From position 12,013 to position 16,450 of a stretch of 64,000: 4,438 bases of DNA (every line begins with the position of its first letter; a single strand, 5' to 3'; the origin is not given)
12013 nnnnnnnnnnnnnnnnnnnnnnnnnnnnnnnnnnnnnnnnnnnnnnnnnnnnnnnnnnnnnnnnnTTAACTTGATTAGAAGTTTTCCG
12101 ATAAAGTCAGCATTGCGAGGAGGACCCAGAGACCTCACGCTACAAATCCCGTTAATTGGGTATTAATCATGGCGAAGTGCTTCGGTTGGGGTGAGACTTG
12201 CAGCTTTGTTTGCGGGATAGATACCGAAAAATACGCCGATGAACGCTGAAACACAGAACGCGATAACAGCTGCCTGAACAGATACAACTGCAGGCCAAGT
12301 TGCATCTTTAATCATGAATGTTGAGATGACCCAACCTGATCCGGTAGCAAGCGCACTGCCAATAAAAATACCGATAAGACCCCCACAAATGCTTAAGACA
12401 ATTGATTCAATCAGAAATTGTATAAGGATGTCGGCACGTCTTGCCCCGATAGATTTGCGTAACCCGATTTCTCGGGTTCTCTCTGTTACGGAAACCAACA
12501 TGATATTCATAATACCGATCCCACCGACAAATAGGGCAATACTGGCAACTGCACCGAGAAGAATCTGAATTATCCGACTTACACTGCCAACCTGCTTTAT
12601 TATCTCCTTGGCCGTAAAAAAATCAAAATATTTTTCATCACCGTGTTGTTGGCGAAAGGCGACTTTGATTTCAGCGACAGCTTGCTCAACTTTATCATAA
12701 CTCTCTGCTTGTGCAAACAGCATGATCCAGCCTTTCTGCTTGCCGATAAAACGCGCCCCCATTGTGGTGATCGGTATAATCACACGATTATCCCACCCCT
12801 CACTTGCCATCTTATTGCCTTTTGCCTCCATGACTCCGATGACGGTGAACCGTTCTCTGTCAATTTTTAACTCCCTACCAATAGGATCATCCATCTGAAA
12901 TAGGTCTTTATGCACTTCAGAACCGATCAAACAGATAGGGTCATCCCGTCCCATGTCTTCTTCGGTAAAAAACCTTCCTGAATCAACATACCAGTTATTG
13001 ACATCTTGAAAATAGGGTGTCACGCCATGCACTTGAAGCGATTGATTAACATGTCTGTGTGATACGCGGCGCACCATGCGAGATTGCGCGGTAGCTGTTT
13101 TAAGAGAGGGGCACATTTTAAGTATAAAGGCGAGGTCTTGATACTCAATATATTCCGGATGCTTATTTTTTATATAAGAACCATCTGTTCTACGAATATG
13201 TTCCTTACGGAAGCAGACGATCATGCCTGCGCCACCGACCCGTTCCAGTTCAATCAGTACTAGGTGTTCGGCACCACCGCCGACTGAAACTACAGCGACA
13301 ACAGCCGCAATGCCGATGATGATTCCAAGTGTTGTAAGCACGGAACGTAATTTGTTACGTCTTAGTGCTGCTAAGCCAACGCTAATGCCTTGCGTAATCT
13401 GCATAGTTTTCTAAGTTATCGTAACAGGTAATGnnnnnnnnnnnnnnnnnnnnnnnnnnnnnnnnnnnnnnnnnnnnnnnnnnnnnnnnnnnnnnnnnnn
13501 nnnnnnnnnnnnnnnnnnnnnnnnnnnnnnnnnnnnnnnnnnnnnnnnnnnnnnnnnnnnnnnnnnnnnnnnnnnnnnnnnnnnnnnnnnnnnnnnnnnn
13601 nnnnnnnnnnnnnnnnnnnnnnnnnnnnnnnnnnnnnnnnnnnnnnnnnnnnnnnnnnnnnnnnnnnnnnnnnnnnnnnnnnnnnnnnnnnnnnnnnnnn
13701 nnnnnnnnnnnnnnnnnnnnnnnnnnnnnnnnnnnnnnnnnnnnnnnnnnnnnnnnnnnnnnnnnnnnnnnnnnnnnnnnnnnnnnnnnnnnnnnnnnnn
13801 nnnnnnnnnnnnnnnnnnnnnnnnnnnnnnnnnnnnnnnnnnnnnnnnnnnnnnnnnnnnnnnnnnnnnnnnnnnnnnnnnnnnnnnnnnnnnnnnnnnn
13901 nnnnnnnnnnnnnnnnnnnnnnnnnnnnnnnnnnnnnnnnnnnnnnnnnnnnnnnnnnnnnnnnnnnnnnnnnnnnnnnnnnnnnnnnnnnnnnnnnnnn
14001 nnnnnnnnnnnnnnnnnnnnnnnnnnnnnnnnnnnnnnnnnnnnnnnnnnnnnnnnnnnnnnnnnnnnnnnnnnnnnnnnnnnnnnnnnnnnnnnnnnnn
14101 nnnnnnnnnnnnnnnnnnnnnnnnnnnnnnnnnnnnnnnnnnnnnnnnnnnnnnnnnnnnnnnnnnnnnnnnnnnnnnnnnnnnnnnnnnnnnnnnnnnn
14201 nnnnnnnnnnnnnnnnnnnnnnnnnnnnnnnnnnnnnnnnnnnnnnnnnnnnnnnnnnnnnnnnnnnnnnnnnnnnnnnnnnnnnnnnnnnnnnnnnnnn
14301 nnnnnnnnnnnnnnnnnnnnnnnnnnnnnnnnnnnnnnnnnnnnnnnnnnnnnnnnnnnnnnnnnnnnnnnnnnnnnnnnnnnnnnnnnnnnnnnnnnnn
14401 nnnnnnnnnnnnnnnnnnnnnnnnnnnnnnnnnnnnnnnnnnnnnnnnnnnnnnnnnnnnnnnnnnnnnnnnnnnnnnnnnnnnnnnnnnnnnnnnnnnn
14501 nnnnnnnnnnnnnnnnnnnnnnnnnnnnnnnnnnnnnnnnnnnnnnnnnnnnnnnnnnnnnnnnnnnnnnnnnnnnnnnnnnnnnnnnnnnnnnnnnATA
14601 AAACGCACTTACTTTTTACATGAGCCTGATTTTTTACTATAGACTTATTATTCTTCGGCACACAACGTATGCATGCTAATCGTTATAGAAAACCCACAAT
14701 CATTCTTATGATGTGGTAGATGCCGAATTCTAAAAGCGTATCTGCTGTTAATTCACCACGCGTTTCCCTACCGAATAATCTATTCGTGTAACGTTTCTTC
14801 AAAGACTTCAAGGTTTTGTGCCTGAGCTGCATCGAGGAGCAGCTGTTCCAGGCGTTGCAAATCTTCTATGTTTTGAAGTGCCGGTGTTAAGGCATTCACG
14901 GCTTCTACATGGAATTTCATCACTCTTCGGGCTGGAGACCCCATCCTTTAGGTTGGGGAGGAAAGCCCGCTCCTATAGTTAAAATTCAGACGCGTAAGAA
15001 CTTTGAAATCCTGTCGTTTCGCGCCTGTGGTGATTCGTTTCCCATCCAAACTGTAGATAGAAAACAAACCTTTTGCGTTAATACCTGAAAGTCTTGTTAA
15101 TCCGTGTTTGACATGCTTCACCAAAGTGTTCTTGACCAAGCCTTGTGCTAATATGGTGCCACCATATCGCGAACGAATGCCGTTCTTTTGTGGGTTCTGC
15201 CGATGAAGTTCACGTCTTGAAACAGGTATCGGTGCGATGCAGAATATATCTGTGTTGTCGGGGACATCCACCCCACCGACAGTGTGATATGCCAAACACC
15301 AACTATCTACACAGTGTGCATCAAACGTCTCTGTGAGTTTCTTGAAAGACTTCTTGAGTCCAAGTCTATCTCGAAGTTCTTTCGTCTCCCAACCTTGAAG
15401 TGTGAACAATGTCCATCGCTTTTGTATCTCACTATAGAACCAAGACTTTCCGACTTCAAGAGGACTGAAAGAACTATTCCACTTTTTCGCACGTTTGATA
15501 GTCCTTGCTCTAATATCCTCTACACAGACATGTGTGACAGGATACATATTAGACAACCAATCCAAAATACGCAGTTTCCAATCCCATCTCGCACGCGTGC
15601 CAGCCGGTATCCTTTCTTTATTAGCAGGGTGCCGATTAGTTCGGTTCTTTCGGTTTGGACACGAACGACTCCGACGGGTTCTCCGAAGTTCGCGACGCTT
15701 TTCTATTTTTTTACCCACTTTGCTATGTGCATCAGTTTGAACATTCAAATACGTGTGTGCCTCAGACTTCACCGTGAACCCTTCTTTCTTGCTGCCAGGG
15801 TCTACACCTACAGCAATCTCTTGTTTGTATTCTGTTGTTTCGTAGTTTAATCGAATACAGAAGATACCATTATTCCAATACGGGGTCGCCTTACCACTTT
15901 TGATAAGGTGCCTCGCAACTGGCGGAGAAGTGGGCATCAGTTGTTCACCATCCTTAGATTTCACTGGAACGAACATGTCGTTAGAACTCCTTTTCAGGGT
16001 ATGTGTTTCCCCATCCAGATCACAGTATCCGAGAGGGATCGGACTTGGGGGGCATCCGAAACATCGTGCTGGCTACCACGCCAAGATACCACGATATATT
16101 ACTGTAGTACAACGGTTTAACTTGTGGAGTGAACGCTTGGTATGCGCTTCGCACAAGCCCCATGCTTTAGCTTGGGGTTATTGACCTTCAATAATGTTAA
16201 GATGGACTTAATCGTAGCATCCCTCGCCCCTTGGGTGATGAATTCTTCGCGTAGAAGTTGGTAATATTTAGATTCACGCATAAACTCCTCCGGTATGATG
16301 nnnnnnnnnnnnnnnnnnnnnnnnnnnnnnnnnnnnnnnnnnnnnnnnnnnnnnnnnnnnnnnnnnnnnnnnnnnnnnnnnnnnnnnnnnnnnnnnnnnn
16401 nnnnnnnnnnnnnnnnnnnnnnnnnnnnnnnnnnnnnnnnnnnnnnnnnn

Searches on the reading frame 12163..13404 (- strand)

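Call 19: search_protein_families(library=pfam, proteins=[window:12163-13404:-], max_evalue=0.001)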
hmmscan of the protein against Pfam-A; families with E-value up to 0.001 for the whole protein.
window:12163-13404:- (413 aa): 2 families
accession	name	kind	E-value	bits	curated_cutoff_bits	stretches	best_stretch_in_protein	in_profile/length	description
PF12704.14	MacB_PCD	-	1.1e-39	137.3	27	1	21-247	1-205/207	MacB-like periplasmic core domain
PF02687.27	FtsX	-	4.1e-18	66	25.5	1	286-406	3-120/120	FtsX-like permease C-terminal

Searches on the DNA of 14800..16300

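Call 60: search_rna_families(source=window, start=14800, end=16300, threshold=evalue, max_evalue=0.1)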
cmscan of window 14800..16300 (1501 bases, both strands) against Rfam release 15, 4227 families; matches with E-value up to 0.1: 2.
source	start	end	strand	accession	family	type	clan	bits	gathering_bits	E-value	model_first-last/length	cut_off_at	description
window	15925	16185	-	RF02033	HEARO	Gene;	-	28.4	83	0.0014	1-211/211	no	HNH endonuclease-associated RNA and ORF (HEARO) RNA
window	14875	14982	+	RF00062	HgcC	Gene;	-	19.8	50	0.068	1-130/130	no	HgcC family RNA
